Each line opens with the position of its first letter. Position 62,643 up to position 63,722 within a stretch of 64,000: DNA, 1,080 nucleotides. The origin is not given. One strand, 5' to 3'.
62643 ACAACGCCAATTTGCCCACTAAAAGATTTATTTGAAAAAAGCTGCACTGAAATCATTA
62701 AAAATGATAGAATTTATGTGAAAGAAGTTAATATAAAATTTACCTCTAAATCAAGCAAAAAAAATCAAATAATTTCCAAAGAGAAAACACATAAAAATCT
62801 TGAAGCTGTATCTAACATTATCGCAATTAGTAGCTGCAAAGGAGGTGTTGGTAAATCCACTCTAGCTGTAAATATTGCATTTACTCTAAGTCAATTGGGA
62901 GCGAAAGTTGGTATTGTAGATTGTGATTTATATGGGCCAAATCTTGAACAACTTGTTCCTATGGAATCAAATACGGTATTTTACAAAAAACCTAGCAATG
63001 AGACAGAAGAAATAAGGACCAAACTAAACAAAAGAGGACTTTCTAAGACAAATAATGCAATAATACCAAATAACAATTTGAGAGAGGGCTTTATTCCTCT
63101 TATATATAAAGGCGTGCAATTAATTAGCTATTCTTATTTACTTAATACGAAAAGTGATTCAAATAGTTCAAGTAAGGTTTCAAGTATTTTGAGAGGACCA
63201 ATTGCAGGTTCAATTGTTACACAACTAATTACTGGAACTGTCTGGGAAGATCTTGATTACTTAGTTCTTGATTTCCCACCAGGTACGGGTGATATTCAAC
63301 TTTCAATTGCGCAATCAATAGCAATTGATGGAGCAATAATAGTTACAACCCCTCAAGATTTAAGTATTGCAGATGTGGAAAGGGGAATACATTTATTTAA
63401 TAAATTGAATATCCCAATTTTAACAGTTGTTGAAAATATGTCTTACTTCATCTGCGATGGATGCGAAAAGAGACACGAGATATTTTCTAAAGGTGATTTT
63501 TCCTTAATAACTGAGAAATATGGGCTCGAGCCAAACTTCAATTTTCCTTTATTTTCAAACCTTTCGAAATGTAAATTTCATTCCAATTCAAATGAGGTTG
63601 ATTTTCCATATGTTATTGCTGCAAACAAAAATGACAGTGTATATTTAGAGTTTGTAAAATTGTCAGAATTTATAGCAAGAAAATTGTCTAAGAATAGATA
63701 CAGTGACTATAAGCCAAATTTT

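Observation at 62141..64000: Tri-domain HCF101 (DUF59-Mrp-DUF971) Fe-S scaffold gene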

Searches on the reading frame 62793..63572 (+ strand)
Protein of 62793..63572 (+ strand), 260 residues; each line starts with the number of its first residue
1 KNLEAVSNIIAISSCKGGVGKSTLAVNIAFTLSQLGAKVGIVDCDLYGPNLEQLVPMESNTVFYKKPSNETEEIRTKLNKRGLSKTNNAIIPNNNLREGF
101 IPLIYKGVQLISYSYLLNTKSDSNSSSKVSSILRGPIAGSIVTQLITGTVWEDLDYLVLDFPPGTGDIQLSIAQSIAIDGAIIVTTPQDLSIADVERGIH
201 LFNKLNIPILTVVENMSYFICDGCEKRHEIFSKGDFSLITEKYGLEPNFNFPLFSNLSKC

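Call 50: search_solved_structures(query=window:62793-63572:+, max_evalue=1e-10, show_alignments=5)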
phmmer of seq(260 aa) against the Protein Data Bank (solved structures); distinct sequences matched with E-value up to 1e-10: 6.
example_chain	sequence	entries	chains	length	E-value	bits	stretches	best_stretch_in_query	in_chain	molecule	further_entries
8zkc_A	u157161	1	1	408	1.3e-51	178.8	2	130-255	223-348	Iron-sulfur cluster carrier protein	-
3kb1_A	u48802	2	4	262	5.8e-37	130.8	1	129-259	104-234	Nucleotide-binding protein | Iron-sulfur cluster carrier protein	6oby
2ph1_A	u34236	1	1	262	1.4e-34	123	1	107-255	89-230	Nucleotide-binding protein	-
6g2g_A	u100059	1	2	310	6.9e-33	117.4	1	131-243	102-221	Cytosolic Fe-S cluster assembly factor CFD1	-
3vx3_A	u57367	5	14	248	1.8e-20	76.7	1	132-218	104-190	ATPase involved in chromosome partitioning, ParA/MinD family, Mrp homolog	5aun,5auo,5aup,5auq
4v03_A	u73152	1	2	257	2.2e-11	47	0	7-63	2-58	SITE-DETERMINING PROTEIN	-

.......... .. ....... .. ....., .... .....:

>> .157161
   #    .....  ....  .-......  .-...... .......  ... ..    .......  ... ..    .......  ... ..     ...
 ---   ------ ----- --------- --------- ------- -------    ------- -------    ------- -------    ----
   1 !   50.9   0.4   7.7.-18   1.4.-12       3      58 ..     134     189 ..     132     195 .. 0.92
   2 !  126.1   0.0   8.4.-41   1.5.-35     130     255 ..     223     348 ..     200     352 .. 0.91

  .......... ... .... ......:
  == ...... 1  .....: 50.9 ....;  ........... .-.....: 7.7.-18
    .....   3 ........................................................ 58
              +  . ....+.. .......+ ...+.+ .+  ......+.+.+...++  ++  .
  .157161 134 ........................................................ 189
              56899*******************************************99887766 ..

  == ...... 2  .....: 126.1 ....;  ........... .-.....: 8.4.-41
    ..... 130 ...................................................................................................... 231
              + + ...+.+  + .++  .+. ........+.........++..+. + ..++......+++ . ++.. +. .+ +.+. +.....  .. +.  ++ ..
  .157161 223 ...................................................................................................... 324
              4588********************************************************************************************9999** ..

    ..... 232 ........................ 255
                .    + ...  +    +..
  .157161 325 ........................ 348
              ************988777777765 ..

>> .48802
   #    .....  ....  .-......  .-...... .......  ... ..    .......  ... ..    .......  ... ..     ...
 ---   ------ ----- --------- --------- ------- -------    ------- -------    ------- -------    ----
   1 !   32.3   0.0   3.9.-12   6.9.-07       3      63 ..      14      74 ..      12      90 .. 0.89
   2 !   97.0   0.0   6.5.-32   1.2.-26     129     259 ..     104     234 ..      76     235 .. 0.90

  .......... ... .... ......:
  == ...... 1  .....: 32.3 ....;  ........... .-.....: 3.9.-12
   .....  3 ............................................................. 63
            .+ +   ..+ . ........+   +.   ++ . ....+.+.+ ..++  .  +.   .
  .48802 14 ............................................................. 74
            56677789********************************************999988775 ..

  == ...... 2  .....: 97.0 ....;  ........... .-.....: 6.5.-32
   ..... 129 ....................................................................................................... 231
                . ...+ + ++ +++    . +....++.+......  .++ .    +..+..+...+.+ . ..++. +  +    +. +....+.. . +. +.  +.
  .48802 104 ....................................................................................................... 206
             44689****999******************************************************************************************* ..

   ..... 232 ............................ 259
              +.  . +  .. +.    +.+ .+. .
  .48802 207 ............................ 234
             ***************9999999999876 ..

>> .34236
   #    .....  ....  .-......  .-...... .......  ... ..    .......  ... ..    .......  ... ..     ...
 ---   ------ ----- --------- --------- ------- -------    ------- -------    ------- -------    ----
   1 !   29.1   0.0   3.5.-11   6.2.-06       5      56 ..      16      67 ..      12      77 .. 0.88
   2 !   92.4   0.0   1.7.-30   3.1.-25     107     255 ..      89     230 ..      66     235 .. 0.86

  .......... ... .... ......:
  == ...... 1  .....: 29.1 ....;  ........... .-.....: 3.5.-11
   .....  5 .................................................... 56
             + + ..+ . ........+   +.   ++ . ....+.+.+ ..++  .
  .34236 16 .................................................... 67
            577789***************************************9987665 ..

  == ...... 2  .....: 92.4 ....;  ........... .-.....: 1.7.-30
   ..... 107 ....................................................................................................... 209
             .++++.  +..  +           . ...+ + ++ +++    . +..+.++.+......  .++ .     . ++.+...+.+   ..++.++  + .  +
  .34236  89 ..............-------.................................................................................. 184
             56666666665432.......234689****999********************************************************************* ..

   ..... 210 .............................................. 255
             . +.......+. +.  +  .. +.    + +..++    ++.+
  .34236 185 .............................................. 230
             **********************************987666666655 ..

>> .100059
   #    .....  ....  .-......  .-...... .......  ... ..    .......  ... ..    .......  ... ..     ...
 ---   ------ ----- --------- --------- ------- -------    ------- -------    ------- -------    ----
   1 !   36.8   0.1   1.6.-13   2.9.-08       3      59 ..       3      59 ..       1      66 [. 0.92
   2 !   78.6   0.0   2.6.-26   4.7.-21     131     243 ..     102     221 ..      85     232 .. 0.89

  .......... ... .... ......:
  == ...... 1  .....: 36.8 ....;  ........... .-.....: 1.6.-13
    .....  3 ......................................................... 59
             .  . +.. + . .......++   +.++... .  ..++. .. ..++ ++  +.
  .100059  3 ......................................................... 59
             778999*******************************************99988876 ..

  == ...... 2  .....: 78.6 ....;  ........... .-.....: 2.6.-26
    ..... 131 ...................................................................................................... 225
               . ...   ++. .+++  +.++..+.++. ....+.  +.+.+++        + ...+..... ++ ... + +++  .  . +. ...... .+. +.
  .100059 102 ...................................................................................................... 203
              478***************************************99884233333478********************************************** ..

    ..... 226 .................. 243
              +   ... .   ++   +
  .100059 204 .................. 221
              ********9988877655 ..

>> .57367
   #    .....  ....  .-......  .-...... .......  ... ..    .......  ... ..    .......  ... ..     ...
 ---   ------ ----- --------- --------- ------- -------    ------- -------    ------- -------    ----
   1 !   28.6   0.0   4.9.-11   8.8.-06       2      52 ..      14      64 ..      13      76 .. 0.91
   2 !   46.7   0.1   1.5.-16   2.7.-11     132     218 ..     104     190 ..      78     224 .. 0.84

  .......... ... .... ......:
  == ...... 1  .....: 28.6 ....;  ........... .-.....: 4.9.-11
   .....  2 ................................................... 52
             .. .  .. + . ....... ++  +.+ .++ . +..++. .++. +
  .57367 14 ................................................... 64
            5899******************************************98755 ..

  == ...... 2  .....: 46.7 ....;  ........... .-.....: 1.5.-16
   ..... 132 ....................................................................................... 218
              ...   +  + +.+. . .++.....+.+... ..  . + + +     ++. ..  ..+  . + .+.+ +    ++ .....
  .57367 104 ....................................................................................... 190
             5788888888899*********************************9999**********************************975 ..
